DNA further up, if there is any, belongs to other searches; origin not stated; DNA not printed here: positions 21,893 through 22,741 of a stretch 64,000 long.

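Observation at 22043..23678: Three tandem NMP-kinase paralogs between secY and map; the third lacks the catalytic arginine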

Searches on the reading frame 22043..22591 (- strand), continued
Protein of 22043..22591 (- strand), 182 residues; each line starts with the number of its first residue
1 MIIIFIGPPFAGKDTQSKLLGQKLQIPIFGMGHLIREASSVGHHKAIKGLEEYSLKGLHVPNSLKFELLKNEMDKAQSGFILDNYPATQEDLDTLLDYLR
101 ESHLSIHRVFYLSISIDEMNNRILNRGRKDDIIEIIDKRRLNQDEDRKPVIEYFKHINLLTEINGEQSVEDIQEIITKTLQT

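Call 44: fold_search(model_id=the predicted structure, library=pdb)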
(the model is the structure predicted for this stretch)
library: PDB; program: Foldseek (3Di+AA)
matches with E <= 10: 1167; with E <= 0.001: 364
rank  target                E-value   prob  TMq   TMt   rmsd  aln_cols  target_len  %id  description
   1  2cdn                  3.1e-13  1.00  0.92  0.90   1.7       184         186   29  Crystal structure of Mycobacterium tuberculosis adenylate kinase complexed with two molecules of ADP and Mg (released 2006-05-10)
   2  1p3j                  3.3e-13  1.00  0.90  0.78   2.9       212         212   21  Adenylate Kinase from Bacillus subtilis (released 2004-05-04)
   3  4tyq_A                4.6e-13  1.00  0.91  0.78   2.7       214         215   22  Crystal structure of an adenylate kinase mutant--AKm2 (released 2014-11-26)
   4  1zin                  5.6e-13  1.00  0.92  0.78   2.5       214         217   20  ADENYLATE KINASE WITH BOUND AP5A (released 1997-06-16)
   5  4ntz                  8.1e-13  1.00  0.79  0.69   4.2       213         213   22  Crystal structure of Adenylate kinase from Streptococcus pneumoniae (released 2014-07-23)
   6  4w5h                  8.1e-13  1.00  0.76  0.67   4.7       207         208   23  New structural conformations of adenylate kinase from Streptococcus pneumoniae D39 (released 2014-11-26)
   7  2rgx                  8.7e-13  1.00  0.86  0.78   2.8       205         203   27  Crystal Structure of Adenylate Kinase from Aquifex Aeolicus in complex with Ap5A (released 2007-12-18)
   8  4qbf                  1.4e-12  1.00  0.92  0.78   2.6       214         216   22  Crystal structure of a stable adenylate kinase variant AKlse2 (released 2014-06-25)
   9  8pvw                  1.5e-12  1.00  0.84  0.82   2.5       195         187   26  Structure of a short E. coli adenylate kinase in complex with Ap5A (released 2025-02-05)
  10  4qbg                  1.6e-12  1.00  0.91  0.77   2.7       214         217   21  Crystal structure of a stable adenylate kinase variant AKlse4 (released 2014-06-25)
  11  4mkh                  2.0e-12  1.00  0.91  0.77   2.6       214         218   22  Crystal structure of a stable adenylate kinase variant AKv18 (released 2014-03-26)
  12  3cm0                  2.0e-12  1.00  0.73  0.72   4.8       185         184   25  Crystal structure of adenylate kinase from Thermus thermophilus HB8 (released 2008-09-23)
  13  5x6i                  2.1e-12  1.00  0.90  0.78   2.9       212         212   21  Crystal structure of B. subtilis adenylate kinase variant (released 2018-02-28)
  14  5g3y                  2.2e-12  1.00  0.90  0.78   3.0       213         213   24  Crystal structure of adenylate kinase ancestor 1 with Zn and ADP bound (released 2016-12-28)
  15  4jlo_A                2.2e-12  1.00  0.89  0.80   3.0       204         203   26  Crystal structure of Aquifex adenylate kinase R150K mutant (released 2014-06-25)
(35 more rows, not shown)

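Call 53: find_encoding_contigs(protein=P0335, flank=4000, max_places=2)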
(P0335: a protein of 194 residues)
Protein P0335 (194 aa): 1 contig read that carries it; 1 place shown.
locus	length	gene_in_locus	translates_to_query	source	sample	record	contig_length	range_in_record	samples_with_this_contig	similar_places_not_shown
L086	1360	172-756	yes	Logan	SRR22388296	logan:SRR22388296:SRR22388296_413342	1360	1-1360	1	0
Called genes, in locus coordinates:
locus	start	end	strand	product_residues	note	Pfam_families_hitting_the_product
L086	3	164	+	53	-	?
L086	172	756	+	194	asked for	PF00406:ADK, PF13207:AAA_17, PF13238:AAA_18 (weak), PF13671:AAA_33 (weak)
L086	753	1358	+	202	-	?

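Call 54: find_encoding_contigs(protein=P0359, flank=4000, max_places=2)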
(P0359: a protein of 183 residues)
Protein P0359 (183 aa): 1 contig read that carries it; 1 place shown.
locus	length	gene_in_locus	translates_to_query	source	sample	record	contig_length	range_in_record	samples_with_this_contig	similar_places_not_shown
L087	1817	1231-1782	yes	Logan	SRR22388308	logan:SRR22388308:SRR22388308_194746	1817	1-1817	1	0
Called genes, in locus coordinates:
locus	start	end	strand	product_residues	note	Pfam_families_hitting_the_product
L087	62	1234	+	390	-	PF13238:AAA_18, PF13401:AAA_22 (faint), PF13521:AAA_28 (faint), PF20720:nSTAND3 (faint), PF00406:ADK, PF13207:AAA_17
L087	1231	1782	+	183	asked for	PF00406:ADK, PF13207:AAA_17, PF13238:AAA_18 (weak), PF13671:AAA_33 (weak)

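Call 57: find_encoding_contigs(protein=P0298, flank=6000, max_places=5)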
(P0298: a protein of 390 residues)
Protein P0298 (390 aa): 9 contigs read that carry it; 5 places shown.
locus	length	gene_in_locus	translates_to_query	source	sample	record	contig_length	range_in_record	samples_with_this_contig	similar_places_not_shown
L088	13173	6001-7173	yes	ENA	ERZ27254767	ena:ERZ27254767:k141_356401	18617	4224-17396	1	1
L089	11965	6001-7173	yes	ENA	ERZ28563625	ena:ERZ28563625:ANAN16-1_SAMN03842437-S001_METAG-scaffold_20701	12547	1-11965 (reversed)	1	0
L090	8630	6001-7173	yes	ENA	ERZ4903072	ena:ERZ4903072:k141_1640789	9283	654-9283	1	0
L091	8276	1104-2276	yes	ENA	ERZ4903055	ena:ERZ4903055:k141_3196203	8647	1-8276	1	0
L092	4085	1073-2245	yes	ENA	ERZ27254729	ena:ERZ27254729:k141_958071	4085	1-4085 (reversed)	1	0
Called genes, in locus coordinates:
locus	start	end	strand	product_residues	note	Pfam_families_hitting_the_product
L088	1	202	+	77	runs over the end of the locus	-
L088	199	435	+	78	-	PF00366:Ribosomal_S17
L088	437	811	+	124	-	PF00238:Ribosomal_L14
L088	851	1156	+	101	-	PF00467:KOW (weak), PF17136:ribosomal_L24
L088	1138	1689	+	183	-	PF00281:Ribosomal_L5, PF00673:Ribosomal_L5_C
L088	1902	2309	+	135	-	PF00410:Ribosomal_S8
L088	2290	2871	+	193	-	PF00347:Ribosomal_L6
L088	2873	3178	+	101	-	PF00861:Ribosomal_L18p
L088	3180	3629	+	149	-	PF00333:Ribosomal_S5, PF03719:Ribosomal_S5_C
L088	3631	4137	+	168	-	PF00828:Ribosomal_L27A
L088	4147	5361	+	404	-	PF00344:SecY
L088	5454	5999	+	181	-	PF00406:ADK, PF13207:AAA_17, PF13238:AAA_18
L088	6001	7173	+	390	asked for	PF00005:ABC_tran (faint), PF13189:Cytidylate_kin2 (faint), PF13207:AAA_17 (weak), PF13238:AAA_18, PF13401:AAA_22 (faint), PF00406:ADK, PF13207:AAA_17, PF13238:AAA_18 (weak), +4 more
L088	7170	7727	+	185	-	PF00406:ADK, PF13207:AAA_17, PF13238:AAA_18, PF13671:AAA_33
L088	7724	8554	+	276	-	PF00557:Peptidase_M24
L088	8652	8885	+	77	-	PF01176:eIF-1a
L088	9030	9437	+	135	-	PF00416:Ribosomal_S13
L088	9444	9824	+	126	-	PF00411:Ribosomal_S11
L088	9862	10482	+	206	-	PF00163:Ribosomal_S4, PF01479:S4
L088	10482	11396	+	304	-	PF01193:RNA_pol_L, PF14520:HHH_5 (faint), PF01000:RNA_pol_A_bac, PF03118:RNA_pol_A_CTD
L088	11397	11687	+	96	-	PF01196:Ribosomal_L17 (faint)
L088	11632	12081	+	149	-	PF00572:Ribosomal_L13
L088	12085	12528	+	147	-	PF00380:Ribosomal_S9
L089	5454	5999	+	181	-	PF00406:ADK, PF13207:AAA_17, PF13238:AAA_18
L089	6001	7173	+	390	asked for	PF00005:ABC_tran (faint), PF13189:Cytidylate_kin2 (faint), PF13207:AAA_17 (weak), PF13238:AAA_18, PF13401:AAA_22 (faint), PF00406:ADK, PF13207:AAA_17, PF13238:AAA_18 (weak), +4 more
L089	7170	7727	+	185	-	PF00406:ADK, PF13207:AAA_17, PF13238:AAA_18, PF13671:AAA_33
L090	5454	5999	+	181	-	PF00406:ADK, PF13207:AAA_17, PF13238:AAA_18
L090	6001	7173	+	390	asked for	PF00005:ABC_tran (faint), PF13189:Cytidylate_kin2 (faint), PF13207:AAA_17 (weak), PF13238:AAA_18, PF13401:AAA_22 (faint), PF00406:ADK, PF13207:AAA_17, PF13238:AAA_18 (weak), +4 more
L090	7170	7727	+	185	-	PF00406:ADK, PF13207:AAA_17, PF13238:AAA_18, PF13671:AAA_33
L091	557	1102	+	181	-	PF00406:ADK, PF13207:AAA_17, PF13238:AAA_18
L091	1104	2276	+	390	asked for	PF00005:ABC_tran (faint), PF13189:Cytidylate_kin2 (faint), PF13207:AAA_17 (weak), PF13238:AAA_18, PF13401:AAA_22 (faint), PF00406:ADK, PF13207:AAA_17, PF13238:AAA_18 (weak), +4 more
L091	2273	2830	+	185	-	PF00406:ADK, PF13207:AAA_17, PF13238:AAA_18, PF13671:AAA_33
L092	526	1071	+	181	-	PF00406:ADK, PF13207:AAA_17, PF13238:AAA_18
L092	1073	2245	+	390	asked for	PF00005:ABC_tran (faint), PF13189:Cytidylate_kin2 (faint), PF13207:AAA_17 (weak), PF13238:AAA_18, PF13401:AAA_22 (faint), PF00406:ADK, PF13207:AAA_17, PF13238:AAA_18 (weak), +4 more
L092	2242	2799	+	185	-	PF00406:ADK, PF13207:AAA_17, PF13238:AAA_18, PF13671:AAA_33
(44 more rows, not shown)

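Call 61: find_homologous_proteins(query=P0298, max_evalue=1e-20)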
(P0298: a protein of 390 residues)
Query P0298 (390 aa): 10 proteins with E <= 1e-20 among 7900 candidates.
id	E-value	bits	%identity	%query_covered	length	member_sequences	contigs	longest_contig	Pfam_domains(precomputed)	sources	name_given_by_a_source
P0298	4.0e-251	851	100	100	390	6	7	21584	PF00406.30,PF00005.34,PF13521.13,PF13671.13,PF13207.13,PF13189.13,PF13401.13,PF13238.13,PF14532.13,PF20720.4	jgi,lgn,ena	-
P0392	6.8e-169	580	67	98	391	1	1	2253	PF00406.30,PF13671.13,PF13189.13,PF00004.36,PF13401.13,PF13238.13,PF14532.13,PF06414.19,PF00005.34,PF13521.13,PF13207.13,PF20720.4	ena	-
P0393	3.8e-166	571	67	99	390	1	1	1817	PF00406.30,PF13521.13,PF13207.13,PF13401.13,PF13238.13,PF20720.4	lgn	-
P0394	9.6e-114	398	49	98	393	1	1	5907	PF00406.30,PF00005.34,PF02224.25,PF13521.13,PF13671.13,PF13207.13,PF00004.36,PF13401.13,PF13238.13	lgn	-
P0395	2.9e-112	394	48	98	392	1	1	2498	PF00406.30,PF00005.34,PF13521.13,PF13671.13,PF13207.13,PF00004.36,PF13401.13,PF13238.13,PF20720.4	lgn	-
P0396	3.3e-112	393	48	95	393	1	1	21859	PF00406.30,PF00005.34,PF02224.25,PF13521.13,PF13671.13,PF13207.13,PF00004.36,PF13238.13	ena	-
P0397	3.0e-111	390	51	98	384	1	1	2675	PF00406.30,PF13521.13,PF13671.13,PF13207.13,PF00004.36,PF13401.13,PF13238.13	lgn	-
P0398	4.0e-106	373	48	98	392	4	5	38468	PF00406.30,PF00005.34,PF13521.13,PF13671.13,PF13207.13,PF00004.36,PF13401.13,PF13238.13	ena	-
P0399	1.4e-25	108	34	47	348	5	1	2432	PF00383.30,PF01121.27,PF14437.13,PF13207.13,PF13238.13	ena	-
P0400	7.6e-21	93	34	50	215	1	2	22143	PF00406.30,PF05191.21,PF13671.13,PF13207.13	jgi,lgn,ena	-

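Call 63: search_protein_families(library=pfam, proteins=[P0399, L088:7170-7727:+, L016:2816-3439:+], max_evalue=0.001)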
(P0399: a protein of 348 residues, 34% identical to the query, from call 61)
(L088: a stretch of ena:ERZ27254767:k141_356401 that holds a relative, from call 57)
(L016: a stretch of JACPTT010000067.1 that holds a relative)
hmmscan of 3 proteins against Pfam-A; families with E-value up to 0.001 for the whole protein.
P0399 (348 aa): 5 families
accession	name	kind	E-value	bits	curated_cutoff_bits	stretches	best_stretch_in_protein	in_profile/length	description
PF00383.29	dCMP_cyt_deam_1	-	1.1e-22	80.2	25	1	195-314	2-100/102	Cytidine and deoxycytidylate deaminase zinc-binding region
PF14437.12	MafB19-deam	-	6e-14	52.6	27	1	196-324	3-109/142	MafB19-like deaminase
PF13207.12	AAA_17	-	7.9e-11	42.8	27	1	14-136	5-134/136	AAA domain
PF13238.12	AAA_18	-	3.5e-10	40.9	29.4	1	7-129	1-115/128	AAA domain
PF01121.26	CoaE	-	2.2e-05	24.7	27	1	5-95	1-89/180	Dephospho-CoA kinase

L088:7170-7727:+ (185 aa): 5 families
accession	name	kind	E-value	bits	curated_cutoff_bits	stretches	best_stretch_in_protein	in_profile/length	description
PF00406.28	ADK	-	9.8e-26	91.1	26.8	1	5-161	1-150/151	Adenylate kinase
PF13207.12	AAA_17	-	4.4e-18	66.3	27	1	6-140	1-136/136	AAA domain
PF13238.12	AAA_18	-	1.3e-08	35.8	29.4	1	3-134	1-120/128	AAA domain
PF13671.12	AAA_33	-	2e-07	31.8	27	1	3-146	2-140/143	AAA domain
PF06414.18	Zeta_toxin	-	8.3e-05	22.5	22.3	1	2-129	18-147/199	Zeta toxin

L016:2816-3439:+ (207 aa): 5 families
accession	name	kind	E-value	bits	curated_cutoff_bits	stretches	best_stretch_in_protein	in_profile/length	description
PF00406.28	ADK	-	2.6e-18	67.1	26.8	1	25-169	2-137/151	Adenylate kinase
PF13207.12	AAA_17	-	5.2e-15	56.4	27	1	25-157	1-132/136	AAA domain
PF13238.12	AAA_18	-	3.4e-05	24.7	29.4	1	22-106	1-80/128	AAA domain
PF02224.24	Cytidylate_kin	-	4.5e-05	23.7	26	1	26-58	5-37/211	Cytidylate kinase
PF13521.12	AAA_28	-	0.00082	20.1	27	0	22-76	2-53/164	AAA domain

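Call 67: search_solved_structures(query=A1, max_evalue=1e-10, show_alignments=0)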
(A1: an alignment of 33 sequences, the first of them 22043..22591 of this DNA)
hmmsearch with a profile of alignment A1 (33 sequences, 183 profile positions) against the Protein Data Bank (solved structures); distinct sequences matched with E-value up to 1e-10: 92 (the best 60 are shown).
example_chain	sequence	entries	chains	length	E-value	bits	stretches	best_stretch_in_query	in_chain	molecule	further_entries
1p4s_A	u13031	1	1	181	3.2e-31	111.8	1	2-180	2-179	Adenylate kinase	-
2cdn_A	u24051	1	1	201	4.6e-31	111.2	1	2-180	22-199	ADENYLATE KINASE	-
5g3y_A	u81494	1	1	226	5.9e-31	110.9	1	1-126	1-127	ADENYLATE KINSE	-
2rgx_A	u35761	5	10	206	2e-30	109.2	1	1-131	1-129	Adenylate kinase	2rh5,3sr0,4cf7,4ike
4jky_A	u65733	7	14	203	2.2e-30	109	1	1-131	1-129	Adenylate kinase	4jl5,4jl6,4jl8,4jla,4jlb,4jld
4jlo_A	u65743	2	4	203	9.1e-30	107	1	1-131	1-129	Adenylate kinase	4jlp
4typ_C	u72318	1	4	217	3.8e-28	101.7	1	1-126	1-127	Adenylate kinase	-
3dkv_A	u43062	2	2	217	7.3e-28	100.8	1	1-126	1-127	Adenylate kinase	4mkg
5g40_A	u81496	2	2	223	8.3e-28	100.6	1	1-126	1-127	ADENYLATE KINSE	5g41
4qbg_B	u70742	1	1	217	1.2e-27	100.1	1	1-126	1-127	Adenylate kinase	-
4tyq_A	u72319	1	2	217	1.2e-27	100.1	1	1-126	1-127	Adenylate kinase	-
4qbi_A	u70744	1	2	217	1.4e-27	99.9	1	1-126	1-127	Adenylate kinase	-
4qbf_A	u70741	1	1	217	1.5e-27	99.8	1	1-126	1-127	Adenylate kinase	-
4mkf_A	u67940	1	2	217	1.7e-27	99.6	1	1-126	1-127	Adenylate kinase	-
5g3z_A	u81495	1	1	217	2e-27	99.4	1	1-126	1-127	ADENYLATE KINSE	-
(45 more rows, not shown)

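Call 69: find_encoding_contigs(protein=P0399, flank=4000, max_places=2)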
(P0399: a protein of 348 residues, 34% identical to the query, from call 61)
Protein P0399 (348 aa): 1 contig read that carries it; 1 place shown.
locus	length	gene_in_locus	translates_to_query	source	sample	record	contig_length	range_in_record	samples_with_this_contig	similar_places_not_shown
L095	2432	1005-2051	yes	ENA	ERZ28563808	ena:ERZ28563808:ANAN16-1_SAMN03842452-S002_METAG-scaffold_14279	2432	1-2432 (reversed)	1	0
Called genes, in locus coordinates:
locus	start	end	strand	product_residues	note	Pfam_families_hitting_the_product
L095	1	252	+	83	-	?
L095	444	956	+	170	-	PF02223:Thymidylate_kin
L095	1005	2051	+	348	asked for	PF01121:CoaE (faint), PF13207:AAA_17, PF13238:AAA_18, PF00383:dCMP_cyt_deam_1, PF14437:MafB19-deam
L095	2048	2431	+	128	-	?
